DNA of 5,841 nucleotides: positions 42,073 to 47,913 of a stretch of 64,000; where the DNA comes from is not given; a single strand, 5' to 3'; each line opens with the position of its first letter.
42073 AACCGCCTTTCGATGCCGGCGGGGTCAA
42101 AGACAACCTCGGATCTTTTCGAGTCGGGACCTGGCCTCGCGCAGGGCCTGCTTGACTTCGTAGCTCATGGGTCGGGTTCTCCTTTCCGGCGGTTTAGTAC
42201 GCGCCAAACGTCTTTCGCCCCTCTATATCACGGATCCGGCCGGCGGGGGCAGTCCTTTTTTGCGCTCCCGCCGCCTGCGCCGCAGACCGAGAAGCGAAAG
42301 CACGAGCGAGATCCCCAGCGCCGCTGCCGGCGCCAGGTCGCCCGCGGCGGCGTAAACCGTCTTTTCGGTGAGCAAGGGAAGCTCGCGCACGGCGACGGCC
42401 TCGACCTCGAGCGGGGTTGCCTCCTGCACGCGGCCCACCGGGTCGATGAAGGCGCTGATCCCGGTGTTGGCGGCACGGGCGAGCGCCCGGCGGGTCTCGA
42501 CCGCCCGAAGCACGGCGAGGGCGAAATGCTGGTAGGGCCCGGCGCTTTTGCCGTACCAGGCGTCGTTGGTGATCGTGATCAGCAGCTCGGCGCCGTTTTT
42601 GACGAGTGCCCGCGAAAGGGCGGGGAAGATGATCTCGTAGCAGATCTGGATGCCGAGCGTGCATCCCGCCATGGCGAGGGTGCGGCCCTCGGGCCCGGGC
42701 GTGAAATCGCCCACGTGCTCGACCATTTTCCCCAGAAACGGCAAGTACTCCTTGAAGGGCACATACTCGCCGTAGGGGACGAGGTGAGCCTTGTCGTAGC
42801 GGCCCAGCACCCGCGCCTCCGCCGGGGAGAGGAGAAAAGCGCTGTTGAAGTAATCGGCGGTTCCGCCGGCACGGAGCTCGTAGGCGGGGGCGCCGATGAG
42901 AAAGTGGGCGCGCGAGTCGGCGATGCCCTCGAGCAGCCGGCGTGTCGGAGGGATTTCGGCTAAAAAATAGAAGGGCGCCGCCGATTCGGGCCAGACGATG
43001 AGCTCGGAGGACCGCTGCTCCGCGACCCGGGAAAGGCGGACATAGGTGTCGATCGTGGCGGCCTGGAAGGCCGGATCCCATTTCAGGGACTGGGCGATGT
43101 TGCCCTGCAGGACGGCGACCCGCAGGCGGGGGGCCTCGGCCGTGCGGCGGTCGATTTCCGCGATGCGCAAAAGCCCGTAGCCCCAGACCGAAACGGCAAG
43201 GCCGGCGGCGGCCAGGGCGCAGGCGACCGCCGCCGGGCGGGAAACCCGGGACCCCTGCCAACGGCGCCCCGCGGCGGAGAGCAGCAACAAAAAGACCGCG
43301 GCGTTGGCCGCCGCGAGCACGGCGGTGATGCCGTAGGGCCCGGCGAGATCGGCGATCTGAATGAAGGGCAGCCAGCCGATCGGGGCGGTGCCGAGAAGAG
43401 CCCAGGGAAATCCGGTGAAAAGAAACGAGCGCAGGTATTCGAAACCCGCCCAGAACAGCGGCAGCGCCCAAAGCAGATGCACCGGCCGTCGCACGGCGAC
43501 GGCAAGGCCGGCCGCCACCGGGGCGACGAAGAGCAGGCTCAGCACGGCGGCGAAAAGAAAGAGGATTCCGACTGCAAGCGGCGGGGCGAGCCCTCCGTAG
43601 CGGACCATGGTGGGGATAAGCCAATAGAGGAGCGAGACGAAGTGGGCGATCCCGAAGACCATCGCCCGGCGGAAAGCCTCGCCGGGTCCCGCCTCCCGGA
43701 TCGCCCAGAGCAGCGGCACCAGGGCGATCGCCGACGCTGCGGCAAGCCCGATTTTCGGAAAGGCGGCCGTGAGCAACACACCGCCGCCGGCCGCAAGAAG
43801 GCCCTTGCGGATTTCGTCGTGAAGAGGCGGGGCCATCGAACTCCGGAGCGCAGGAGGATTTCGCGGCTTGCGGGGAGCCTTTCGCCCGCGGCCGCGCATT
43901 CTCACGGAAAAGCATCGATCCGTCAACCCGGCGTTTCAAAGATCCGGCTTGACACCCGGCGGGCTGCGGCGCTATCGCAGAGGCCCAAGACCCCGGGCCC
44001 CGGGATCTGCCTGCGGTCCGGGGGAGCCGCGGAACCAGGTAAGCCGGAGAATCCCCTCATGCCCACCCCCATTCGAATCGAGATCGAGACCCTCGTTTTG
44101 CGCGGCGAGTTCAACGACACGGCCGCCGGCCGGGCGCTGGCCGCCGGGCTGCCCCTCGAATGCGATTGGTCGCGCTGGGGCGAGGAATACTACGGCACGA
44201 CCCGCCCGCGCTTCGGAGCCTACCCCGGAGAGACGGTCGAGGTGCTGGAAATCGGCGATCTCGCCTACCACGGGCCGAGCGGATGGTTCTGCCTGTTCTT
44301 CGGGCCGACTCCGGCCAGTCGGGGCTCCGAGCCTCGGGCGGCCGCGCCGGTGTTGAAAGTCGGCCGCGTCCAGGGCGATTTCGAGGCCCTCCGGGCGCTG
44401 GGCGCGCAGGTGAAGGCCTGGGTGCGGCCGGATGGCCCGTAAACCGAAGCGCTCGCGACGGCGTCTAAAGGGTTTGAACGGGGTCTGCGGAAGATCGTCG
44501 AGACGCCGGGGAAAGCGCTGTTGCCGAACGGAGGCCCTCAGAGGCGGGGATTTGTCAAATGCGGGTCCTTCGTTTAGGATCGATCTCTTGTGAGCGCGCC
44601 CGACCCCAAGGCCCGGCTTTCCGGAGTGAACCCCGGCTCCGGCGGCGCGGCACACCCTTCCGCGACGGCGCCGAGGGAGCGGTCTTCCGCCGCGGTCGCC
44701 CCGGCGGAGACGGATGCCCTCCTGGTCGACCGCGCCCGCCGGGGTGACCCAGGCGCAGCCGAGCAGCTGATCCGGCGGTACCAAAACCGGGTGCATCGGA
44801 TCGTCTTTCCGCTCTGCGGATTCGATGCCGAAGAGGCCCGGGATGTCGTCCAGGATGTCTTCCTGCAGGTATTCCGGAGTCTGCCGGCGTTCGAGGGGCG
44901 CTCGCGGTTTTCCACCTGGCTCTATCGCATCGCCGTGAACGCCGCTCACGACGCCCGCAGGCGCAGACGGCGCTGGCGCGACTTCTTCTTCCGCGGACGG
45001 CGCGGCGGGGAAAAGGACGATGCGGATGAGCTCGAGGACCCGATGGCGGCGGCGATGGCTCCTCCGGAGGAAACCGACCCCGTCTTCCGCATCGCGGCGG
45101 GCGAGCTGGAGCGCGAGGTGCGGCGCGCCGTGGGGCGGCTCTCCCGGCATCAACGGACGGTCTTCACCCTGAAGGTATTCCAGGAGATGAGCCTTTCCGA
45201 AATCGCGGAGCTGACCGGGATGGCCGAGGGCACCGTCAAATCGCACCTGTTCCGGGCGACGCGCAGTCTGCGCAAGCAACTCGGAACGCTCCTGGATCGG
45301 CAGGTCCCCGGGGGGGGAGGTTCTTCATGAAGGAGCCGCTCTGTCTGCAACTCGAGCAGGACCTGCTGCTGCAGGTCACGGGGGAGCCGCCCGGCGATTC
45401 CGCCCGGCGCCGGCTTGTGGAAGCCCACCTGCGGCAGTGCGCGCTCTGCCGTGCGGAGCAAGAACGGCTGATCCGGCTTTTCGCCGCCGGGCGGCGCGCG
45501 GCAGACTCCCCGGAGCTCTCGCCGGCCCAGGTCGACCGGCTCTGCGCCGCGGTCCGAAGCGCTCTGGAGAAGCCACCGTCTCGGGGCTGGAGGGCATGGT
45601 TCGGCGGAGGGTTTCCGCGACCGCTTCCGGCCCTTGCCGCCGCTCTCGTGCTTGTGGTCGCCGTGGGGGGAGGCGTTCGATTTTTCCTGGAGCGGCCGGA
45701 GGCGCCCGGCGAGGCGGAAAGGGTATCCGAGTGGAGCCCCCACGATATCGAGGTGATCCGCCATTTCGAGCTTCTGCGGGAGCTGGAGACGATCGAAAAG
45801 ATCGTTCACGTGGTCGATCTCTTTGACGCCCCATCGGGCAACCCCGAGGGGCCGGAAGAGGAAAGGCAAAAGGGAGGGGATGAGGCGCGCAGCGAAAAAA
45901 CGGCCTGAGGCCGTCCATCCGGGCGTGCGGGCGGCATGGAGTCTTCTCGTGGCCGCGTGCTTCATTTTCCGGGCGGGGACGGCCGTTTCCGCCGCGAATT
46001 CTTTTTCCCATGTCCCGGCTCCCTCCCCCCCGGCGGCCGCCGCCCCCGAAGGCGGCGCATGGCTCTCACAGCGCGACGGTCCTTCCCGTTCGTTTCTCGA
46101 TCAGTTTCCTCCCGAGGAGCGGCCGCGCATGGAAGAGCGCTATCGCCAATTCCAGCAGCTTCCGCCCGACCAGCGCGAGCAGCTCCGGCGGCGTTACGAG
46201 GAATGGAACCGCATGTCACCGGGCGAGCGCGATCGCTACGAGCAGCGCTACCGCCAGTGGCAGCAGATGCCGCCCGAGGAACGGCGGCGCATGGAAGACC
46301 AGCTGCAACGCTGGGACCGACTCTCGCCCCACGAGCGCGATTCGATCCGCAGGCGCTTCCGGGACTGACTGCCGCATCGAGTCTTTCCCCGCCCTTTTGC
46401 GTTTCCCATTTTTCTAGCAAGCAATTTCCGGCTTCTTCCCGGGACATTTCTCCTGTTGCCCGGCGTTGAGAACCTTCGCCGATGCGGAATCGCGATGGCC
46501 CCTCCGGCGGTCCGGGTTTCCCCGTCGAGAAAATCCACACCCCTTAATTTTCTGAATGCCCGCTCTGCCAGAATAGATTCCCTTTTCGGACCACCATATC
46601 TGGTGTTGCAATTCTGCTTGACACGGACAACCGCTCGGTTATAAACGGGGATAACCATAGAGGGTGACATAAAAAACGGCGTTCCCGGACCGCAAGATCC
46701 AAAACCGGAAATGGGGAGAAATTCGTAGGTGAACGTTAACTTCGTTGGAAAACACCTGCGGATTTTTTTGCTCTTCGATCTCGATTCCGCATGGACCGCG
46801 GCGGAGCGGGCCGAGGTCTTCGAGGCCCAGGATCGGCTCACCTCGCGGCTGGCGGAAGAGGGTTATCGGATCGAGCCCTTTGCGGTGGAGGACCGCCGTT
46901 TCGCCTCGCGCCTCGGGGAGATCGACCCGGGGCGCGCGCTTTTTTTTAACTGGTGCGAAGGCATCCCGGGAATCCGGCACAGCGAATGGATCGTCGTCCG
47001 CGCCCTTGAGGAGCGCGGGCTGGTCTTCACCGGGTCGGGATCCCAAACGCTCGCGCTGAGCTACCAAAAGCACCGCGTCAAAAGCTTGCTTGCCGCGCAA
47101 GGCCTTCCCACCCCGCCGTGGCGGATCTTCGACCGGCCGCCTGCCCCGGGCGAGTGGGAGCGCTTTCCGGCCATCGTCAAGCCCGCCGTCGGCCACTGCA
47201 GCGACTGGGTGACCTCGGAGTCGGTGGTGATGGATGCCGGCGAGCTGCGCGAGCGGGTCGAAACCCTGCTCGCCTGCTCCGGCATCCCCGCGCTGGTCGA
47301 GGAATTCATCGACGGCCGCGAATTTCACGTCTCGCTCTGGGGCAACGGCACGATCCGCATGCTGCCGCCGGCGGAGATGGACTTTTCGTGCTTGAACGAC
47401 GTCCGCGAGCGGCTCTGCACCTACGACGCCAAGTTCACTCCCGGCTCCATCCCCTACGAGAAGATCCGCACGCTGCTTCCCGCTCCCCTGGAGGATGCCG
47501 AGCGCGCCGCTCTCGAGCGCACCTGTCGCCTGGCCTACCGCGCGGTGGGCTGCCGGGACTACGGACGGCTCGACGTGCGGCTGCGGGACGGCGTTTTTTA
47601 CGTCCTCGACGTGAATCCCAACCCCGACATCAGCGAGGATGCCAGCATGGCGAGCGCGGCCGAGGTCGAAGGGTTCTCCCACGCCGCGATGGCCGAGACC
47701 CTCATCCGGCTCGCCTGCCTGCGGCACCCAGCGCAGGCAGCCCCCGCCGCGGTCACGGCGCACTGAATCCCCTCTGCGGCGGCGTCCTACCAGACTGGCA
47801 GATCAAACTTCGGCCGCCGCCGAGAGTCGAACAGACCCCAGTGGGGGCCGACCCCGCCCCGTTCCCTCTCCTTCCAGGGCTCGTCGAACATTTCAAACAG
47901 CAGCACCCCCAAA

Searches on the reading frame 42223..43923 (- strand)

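Call 87: search_protein_families(library=pfam, proteins=[window:42223-43923:-], max_evalue=0.00001)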
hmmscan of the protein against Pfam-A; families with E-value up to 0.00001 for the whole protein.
window:42223-43923:- (566 aa): 2 families
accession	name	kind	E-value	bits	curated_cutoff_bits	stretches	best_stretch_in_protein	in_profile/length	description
PF00795.27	CN_hydrolase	-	2.5e-34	119.2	23.2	1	268-517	1-248/256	Carbon-nitrogen hydrolase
PF20154.4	LNT_N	-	3.2e-33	115.6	27.1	1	48-209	2-159/159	Apolipoprotein N-acyltransferase N-terminal domain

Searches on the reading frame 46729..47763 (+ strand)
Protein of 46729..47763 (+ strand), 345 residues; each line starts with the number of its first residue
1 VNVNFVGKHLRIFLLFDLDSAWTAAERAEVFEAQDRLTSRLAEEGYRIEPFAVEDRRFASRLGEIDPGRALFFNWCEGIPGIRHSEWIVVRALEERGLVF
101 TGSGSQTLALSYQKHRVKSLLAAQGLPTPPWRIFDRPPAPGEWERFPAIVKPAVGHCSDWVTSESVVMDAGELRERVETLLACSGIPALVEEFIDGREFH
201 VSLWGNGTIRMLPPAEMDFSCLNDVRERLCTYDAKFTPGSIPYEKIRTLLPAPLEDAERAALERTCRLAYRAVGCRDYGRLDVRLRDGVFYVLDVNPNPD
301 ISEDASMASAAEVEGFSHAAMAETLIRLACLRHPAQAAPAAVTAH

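Call 88: search_protein_families(library=pfam, proteins=[window:46729-47763:+], max_evalue=0.00001)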
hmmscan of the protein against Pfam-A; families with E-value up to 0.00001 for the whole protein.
window:46729-47763:+ (345 aa): 1 family
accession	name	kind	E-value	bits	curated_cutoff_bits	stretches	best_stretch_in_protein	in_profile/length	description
PF07478.18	Dala_Dala_lig_C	-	1.6e-19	70.7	24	1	122-326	3-203/204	D-ala D-ala ligase C-terminus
